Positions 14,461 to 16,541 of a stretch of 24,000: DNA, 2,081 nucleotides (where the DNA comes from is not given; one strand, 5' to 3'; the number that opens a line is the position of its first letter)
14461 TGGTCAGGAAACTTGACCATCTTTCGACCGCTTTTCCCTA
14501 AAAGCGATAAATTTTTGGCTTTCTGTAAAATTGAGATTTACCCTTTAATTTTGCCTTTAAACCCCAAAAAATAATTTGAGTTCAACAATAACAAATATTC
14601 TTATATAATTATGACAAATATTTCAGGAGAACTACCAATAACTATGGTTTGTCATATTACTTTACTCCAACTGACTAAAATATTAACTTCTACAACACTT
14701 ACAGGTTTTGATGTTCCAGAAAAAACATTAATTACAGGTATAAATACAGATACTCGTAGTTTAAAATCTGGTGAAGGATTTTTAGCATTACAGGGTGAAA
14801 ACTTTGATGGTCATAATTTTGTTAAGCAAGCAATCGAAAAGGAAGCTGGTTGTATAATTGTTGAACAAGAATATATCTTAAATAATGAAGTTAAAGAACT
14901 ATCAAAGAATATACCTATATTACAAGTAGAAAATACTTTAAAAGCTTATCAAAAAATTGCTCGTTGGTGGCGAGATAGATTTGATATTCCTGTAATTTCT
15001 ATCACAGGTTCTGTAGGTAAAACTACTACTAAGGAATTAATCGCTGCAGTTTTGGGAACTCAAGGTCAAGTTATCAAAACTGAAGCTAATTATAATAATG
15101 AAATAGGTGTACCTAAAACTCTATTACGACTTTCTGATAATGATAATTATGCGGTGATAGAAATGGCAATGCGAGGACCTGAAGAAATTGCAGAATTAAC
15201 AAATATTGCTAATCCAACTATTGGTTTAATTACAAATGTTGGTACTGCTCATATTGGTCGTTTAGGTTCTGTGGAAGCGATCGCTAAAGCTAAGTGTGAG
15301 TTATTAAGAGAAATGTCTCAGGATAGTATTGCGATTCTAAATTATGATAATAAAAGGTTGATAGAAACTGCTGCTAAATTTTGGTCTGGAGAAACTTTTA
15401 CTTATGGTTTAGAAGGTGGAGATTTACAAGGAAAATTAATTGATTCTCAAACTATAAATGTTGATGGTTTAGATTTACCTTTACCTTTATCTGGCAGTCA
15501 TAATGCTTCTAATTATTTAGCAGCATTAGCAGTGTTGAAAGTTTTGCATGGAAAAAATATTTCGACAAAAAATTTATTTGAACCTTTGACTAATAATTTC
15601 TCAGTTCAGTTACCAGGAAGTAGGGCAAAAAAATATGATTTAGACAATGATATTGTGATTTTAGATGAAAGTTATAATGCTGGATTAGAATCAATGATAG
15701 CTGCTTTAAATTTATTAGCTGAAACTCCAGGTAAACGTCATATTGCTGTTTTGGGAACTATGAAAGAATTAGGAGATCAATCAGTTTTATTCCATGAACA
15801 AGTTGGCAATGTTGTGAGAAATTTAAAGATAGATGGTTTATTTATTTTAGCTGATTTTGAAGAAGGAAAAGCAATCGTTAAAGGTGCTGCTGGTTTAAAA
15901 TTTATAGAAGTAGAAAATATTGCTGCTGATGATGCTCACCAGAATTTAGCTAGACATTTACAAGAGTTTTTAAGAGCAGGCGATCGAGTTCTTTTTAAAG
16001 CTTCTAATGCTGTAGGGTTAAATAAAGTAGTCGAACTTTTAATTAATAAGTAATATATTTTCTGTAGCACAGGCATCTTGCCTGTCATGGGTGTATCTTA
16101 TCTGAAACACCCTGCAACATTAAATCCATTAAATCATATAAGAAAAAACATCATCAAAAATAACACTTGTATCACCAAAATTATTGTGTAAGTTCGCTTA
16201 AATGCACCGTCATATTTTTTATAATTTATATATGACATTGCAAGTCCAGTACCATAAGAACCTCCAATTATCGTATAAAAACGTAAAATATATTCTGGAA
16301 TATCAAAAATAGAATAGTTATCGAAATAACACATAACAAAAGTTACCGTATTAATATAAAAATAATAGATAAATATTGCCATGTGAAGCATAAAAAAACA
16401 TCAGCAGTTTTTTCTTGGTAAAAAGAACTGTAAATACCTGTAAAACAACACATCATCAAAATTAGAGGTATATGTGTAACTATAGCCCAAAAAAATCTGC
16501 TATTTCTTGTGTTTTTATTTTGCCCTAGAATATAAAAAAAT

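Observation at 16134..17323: One gene split into five ORF pieces by four frameshifts, every one inside an A/T run of 7-9 nt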

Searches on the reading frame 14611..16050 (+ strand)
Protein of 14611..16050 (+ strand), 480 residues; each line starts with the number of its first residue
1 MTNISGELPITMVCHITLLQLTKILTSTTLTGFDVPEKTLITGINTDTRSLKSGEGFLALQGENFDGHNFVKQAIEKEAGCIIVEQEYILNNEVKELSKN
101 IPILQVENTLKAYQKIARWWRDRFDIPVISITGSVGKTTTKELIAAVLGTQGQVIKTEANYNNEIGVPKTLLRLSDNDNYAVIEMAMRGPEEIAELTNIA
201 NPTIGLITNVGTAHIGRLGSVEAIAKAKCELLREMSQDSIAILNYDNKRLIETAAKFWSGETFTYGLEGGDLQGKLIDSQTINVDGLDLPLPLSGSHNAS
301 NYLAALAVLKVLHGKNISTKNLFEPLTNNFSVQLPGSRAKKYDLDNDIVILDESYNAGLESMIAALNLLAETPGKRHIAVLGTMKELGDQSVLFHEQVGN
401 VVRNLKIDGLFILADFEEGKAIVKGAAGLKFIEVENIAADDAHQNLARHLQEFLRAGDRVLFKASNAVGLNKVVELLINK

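Call 25: list_cluster_members(proteins=[window:14611-16050:+, window:16137-16391:-, window:16346-16846:-, window:16836-17093:-, window:17666-17971:-, window:21024-22574:-])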
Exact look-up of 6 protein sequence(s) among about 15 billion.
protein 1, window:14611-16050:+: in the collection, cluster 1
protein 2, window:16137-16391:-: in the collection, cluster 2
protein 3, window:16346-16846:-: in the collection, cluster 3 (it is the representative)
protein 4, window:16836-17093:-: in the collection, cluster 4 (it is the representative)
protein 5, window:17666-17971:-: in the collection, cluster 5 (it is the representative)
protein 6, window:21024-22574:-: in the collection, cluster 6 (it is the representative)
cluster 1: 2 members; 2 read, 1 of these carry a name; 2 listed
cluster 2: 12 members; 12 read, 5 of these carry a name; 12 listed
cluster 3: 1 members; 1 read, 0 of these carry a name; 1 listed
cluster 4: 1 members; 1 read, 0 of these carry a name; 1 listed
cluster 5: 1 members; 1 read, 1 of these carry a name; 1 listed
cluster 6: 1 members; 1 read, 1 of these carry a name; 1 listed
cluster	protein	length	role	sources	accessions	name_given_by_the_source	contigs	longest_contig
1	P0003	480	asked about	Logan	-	-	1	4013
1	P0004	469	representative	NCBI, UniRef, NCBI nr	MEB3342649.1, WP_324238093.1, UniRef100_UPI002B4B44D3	UDP-N-acetylmuramoyl-tripeptide--D-alanyl-D-alanine ligase [Okeania sp.] | UDP-N-acetylmuramoyl-tripeptide--D-alanyl-D- alanine ligase n=1 Tax=Okeania sp. ...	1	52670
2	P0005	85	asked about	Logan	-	-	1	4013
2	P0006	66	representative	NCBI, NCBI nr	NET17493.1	MAG: hypothetical protein F6K08_34055 [Okeania sp. SIO1H6] | hypothetical protein [Okeania sp. SIO1H6]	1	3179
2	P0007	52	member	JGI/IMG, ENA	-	hypothetical protein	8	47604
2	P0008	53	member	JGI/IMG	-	hypothetical protein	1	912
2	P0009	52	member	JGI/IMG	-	hypothetical protein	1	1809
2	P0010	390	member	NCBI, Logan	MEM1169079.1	MAG: hypothetical protein AAGJ08_08410 [Cyanobacteria bacterium P01_H01_bin.35]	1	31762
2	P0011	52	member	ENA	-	-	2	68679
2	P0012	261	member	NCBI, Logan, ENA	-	-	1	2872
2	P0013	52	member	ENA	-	-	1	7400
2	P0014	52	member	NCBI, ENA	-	-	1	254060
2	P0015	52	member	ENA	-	-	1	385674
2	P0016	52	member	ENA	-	-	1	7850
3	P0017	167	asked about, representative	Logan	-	-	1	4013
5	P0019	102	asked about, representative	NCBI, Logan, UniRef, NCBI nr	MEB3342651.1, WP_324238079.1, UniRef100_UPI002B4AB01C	HNH endonuclease [Okeania sp.] | HNH endonuclease n=1 Tax=Okeania sp. TaxID=3100323 RepID=UPI002B4AB01C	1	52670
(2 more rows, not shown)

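Call 26: find_encoding_contigs(protein=P0017, flank=3000, max_places=6)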
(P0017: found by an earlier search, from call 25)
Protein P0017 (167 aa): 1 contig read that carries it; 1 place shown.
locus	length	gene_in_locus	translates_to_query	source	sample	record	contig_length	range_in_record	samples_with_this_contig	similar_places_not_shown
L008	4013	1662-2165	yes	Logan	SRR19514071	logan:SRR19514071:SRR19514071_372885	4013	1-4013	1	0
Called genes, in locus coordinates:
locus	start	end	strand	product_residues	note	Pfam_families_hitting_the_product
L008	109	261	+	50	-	-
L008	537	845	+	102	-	PF01844:HNH, PF14279:HNH_5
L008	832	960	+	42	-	-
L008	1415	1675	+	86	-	-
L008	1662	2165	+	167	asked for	-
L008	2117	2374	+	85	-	-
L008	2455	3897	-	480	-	PF01225:Mur_ligase, PF08245:Mur_ligase_M, PF02875:Mur_ligase_C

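Call 27: find_encoding_contigs(protein=P0019, flank=3000, max_places=6)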
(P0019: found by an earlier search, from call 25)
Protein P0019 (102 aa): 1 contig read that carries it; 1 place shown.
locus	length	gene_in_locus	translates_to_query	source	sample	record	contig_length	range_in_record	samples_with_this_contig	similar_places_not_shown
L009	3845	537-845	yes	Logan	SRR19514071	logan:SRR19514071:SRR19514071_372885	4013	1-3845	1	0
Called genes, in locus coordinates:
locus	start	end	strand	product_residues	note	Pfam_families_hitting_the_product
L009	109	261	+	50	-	-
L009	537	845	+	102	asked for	PF01844:HNH, PF14279:HNH_5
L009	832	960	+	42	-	-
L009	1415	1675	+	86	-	-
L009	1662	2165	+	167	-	-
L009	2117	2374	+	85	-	-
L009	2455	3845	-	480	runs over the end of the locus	PF01225:Mur_ligase, PF08245:Mur_ligase_M, PF02875:Mur_ligase_C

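Call 33: search_protein_families(library=pfam, proteins=[window:14611-16050:+])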
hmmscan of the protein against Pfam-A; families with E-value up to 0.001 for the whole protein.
window:14611-16050:+ (480 aa): 3 families
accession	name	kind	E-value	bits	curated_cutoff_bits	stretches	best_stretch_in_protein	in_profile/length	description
PF08245.18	Mur_ligase_M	-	1.2e-45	156.4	24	1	131-308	1-199/200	Mur ligase middle domain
PF02875.26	Mur_ligase_C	-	1e-11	46.2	28.4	1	345-465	9-126/127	Mur ligase, glutamate ligase domain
PF01225.30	Mur_ligase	-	2.6e-08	34.5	21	1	41-118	2-92/95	Mur ligase family, catalytic domain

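Call 52: predict_structure(protein=P0010)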
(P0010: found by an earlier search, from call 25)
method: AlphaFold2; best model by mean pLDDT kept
length: 390 residues; sequences in the alignment: 1
mean_pLDDT: 63.0   pTM: 0.30
mean pLDDT of the five models: 63.0, 58.3, 57.4, 56.3, 54.2
residues with pLDDT >= 90: 47; 70-90: 114; 50-70: 95; < 50: 134
segments of 3 or more residues with pLDDT < 50: 210-223, 225-245, 261-264, 293-295, 321-375, 383-390
pLDDT, mean of each block of 10 residues (from residue 1): 86 94 91 68 83 93 94 89 81 81 74 60 74 75 76 71 76 74 67 57 55 42 44 43 49 49 49 50 51 50 51 52 45 39 42 43 46 49 44
secondary structure, 60 per line:
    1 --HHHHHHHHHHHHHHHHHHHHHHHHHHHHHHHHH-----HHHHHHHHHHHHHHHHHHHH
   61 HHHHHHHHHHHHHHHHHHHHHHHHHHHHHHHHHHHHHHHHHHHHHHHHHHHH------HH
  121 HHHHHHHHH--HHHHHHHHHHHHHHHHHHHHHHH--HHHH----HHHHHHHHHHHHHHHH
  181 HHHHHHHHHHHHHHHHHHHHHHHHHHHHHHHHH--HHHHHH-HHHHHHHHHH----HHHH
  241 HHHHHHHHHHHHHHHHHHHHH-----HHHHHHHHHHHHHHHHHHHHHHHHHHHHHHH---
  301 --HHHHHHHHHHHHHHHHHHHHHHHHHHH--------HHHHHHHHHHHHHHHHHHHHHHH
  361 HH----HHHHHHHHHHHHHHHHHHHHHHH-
elements in order: H3-35 H41-112 H119-129 H132-154 H157-160 H165-213 H216-221 H223-232 H237-261 H267-297 H303-329 H338-362 H367-389

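Call 56: search_protein_representatives(protein=P0010)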
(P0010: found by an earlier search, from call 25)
Query: 390 residues. Proteins with E-value up to 0.001 (for the whole library): 11; up to 1e-10: 6; up to 1e-30: 2. The best 11 are listed.
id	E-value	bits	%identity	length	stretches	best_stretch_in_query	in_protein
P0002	3.4e-97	342.1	74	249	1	1-238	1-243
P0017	7.7e-71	255.4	82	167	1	154-305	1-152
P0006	4.6e-29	117.9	91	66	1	325-390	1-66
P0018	9.4e-19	84.0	61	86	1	75-151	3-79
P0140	8.4e-17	77.5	65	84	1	1-78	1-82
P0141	4.2e-11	58.8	75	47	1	1-44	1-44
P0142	6.4e-05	38.4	35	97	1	309-389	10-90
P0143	1.8e-04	37.0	28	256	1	167-383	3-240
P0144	2.2e-04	36.6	28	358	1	58-231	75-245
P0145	4.1e-04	35.8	43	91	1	309-387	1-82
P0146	4.8e-04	35.5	31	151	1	282-388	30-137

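Call 58: search_protein_families(library=pfam, max_evalue=0.1, proteins=[P0010, P0142, P0143, P0144, P0145, P0146])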
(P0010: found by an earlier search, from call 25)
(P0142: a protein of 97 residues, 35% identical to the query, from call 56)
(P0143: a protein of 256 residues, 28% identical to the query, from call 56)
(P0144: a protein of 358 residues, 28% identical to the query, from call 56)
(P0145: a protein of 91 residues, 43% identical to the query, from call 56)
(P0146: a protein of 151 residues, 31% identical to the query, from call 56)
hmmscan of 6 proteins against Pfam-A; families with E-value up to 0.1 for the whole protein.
P0010 (390 aa): 0 families

P0142 (97 aa): 2 families
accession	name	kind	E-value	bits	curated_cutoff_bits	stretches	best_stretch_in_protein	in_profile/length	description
PF06961.18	DUF1294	-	4.3e-14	52.9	25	1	9-70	1-55/55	Protein of unknown function (DUF1294)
PF05019.18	Coq4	-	0.067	12.9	22.9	1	12-72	43-106/221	Coenzyme Q (ubiquinone) biosynthesis protein Coq4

P0143 (256 aa): 1 family
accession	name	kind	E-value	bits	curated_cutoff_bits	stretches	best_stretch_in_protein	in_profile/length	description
PF06961.18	DUF1294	-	1.3e-09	38.6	25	1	160-226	1-55/55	Protein of unknown function (DUF1294)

P0144 (358 aa): 6 families
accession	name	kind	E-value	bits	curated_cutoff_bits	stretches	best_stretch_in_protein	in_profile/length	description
PF20990.2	DUF2207_C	-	0.0015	18.7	33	1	61-210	62-189/247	Predicted membrane protein (DUF2207) C-terminal domain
PF11711.13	Tim54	-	0.011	15.1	34.7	1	54-159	188-290/376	Inner membrane protein import complex subunit Tim54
PF12773.13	DZR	-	0.019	15.6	27.3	1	14-34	25-45/45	Double zinc ribbon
PF13240.11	Zn_Ribbon_1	-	0.027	14.7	25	1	15-35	1-21/23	zinc-ribbon domain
PF13248.11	Zn_ribbon_3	-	0.042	13.8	27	1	14-34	3-23/26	zinc-ribbon domain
PF18443.6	Tli4_N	-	0.056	14.1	26.5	1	95-157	36-101/138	Tle cognate immunity protein 4 N-terminal domain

P0145 (91 aa): 6 families
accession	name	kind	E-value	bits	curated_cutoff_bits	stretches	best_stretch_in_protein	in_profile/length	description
PF06961.18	DUF1294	-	4.2e-24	85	25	1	12-66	1-55/55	Protein of unknown function (DUF1294)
PF03006.26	HlyIII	-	0.0086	16.2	26.2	1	9-89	110-192/224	Haemolysin-III related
PF01925.25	TauE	-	0.0093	16.1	32.6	1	8-76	174-232/237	Sulfite exporter TauE/SafE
PF20303.3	YLATT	-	0.067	13.5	26.7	0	37-74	4-40/107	YEATS-Like-Associating Three TM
PF12146.15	Hydrolase_4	-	0.088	12.5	27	1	40-68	77-103/239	Serine aminopeptidase, S33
PF00892.27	EamA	-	0.093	13.5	28.2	0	32-90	27-86/135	EamA-like transporter family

P0146 (151 aa): 5 families
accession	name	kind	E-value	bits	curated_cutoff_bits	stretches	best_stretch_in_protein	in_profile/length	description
PF06961.18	DUF1294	-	2.3e-14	53.8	25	1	65-121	1-55/55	Protein of unknown function (DUF1294)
PF13346.12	ABC2_membrane_5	-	0.0029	17.6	25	1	21-68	119-165/205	ABC-2 family transporter protein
PF08019.17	EptA_B_N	-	0.035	14.4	22.3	0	92-142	67-117/152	Phosphoethanolamine transferase EptA/EptB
PF05767.17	Pox_A14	-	0.052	14.2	27.7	1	19-73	13-67/93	Poxvirus virion envelope protein A14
PF12650.12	DUF3784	-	0.074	13.7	28.1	1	12-64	35-88/94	Domain of unknown function (DUF3784)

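Call 61: find_encoding_contigs(protein=P0012, flank=3000, max_places=4)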
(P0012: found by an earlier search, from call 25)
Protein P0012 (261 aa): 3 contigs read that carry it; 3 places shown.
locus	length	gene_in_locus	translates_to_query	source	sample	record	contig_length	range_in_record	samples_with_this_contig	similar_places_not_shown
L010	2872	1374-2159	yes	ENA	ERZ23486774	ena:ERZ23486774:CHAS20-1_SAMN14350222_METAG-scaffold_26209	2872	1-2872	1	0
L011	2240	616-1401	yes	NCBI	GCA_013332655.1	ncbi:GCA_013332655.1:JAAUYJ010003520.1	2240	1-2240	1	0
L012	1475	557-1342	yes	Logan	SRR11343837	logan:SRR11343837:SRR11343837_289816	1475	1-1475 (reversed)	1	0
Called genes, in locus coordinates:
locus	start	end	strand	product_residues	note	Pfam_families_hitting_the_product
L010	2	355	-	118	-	?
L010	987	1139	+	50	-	-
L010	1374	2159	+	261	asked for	-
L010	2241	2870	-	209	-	?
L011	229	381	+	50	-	-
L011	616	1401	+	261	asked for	-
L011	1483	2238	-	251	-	?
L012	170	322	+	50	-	-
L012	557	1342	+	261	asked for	-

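Call 62: find_encoding_contigs(protein=P0140, flank=3000, max_places=4)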
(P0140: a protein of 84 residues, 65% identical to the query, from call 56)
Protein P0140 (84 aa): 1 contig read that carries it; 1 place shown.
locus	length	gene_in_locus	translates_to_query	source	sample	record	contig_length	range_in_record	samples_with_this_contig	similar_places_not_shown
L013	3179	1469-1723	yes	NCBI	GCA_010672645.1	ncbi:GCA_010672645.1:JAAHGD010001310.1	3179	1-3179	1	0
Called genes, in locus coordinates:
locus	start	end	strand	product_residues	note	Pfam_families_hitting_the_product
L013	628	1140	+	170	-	PF04945:YHS (weak)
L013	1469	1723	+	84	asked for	-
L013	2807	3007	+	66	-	-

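Call 82: predict_structure(alignment_id=A6)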
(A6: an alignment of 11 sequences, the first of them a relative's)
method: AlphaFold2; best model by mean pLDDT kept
length: 390 residues; sequences in the alignment: 11
mean_pLDDT: 66.8   pTM: 0.37
mean pLDDT of the five models: 66.8, 64.4, 63.9, 59.4, 57.7
residues with pLDDT >= 90: 19; 70-90: 166; 50-70: 146; < 50: 59
segments of 3 or more residues with pLDDT < 50: 196-198, 203-205, 207-223, 228-234, 292-296, 386-390
pLDDT, mean of each block of 10 residues (from residue 1): 83 91 87 65 78 88 90 87 83 82 73 54 57 66 71 73 79 75 63 49 48 44 46 49 52 50 51 55 53 49 57 67 74 65 73 77 74 74 51
secondary structure, 60 per line:
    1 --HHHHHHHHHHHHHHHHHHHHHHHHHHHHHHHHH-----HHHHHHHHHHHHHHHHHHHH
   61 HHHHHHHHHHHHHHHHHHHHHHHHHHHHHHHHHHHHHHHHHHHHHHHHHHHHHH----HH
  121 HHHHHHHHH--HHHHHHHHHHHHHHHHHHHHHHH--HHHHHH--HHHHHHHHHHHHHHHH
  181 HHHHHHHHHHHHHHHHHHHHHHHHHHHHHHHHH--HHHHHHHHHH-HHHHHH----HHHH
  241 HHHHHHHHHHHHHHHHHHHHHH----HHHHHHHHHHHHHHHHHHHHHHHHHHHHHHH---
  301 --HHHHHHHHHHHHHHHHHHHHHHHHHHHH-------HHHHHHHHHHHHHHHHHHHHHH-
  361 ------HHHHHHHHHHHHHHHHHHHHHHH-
elements in order: H3-35 H41-114 H119-129 H132-154 H157-162 H165-213 H216-225 H227-232 H237-262 H267-297 H303-330 H338-359 H367-389

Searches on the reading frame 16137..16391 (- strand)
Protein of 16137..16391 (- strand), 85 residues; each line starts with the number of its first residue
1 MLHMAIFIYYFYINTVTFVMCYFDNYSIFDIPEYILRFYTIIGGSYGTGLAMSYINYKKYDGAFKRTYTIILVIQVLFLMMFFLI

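Call 58: search_protein_families(library=pfam, max_evalue=0.1, proteins=[P0010, P0142, P0143, P0144, P0145, P0146])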
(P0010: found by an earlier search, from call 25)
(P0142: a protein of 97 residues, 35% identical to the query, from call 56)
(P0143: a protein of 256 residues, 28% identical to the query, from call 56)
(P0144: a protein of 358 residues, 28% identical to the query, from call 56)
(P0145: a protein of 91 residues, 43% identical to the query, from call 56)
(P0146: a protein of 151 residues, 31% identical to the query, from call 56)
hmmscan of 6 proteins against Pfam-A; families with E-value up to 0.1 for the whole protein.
P0010 (390 aa): 0 families

P0142 (97 aa): 2 families
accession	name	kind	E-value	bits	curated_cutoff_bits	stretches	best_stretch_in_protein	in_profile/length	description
PF06961.18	DUF1294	-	4.3e-14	52.9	25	1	9-70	1-55/55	Protein of unknown function (DUF1294)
PF05019.18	Coq4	-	0.067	12.9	22.9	1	12-72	43-106/221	Coenzyme Q (ubiquinone) biosynthesis protein Coq4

P0143 (256 aa): 1 family
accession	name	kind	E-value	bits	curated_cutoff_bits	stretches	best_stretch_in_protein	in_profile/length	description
PF06961.18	DUF1294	-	1.3e-09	38.6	25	1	160-226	1-55/55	Protein of unknown function (DUF1294)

P0144 (358 aa): 6 families
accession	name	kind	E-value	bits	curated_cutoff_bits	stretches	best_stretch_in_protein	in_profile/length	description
PF20990.2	DUF2207_C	-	0.0015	18.7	33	1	61-210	62-189/247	Predicted membrane protein (DUF2207) C-terminal domain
PF11711.13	Tim54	-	0.011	15.1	34.7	1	54-159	188-290/376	Inner membrane protein import complex subunit Tim54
PF12773.13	DZR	-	0.019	15.6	27.3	1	14-34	25-45/45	Double zinc ribbon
PF13240.11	Zn_Ribbon_1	-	0.027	14.7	25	1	15-35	1-21/23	zinc-ribbon domain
PF13248.11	Zn_ribbon_3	-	0.042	13.8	27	1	14-34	3-23/26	zinc-ribbon domain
PF18443.6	Tli4_N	-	0.056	14.1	26.5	1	95-157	36-101/138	Tle cognate immunity protein 4 N-terminal domain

P0145 (91 aa): 6 families
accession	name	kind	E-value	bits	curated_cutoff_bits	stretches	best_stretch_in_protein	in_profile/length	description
PF06961.18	DUF1294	-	4.2e-24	85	25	1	12-66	1-55/55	Protein of unknown function (DUF1294)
PF03006.26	HlyIII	-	0.0086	16.2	26.2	1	9-89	110-192/224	Haemolysin-III related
PF01925.25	TauE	-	0.0093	16.1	32.6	1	8-76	174-232/237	Sulfite exporter TauE/SafE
PF20303.3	YLATT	-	0.067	13.5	26.7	0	37-74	4-40/107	YEATS-Like-Associating Three TM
PF12146.15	Hydrolase_4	-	0.088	12.5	27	1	40-68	77-103/239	Serine aminopeptidase, S33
PF00892.27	EamA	-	0.093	13.5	28.2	0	32-90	27-86/135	EamA-like transporter family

P0146 (151 aa): 5 families
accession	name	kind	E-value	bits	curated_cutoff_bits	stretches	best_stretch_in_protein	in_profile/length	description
PF06961.18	DUF1294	-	2.3e-14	53.8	25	1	65-121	1-55/55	Protein of unknown function (DUF1294)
PF13346.12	ABC2_membrane_5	-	0.0029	17.6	25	1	21-68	119-165/205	ABC-2 family transporter protein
PF08019.17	EptA_B_N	-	0.035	14.4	22.3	0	92-142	67-117/152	Phosphoethanolamine transferase EptA/EptB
PF05767.17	Pox_A14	-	0.052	14.2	27.7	1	19-73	13-67/93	Poxvirus virion envelope protein A14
PF12650.12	DUF3784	-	0.074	13.7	28.1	1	12-64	35-88/94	Domain of unknown function (DUF3784)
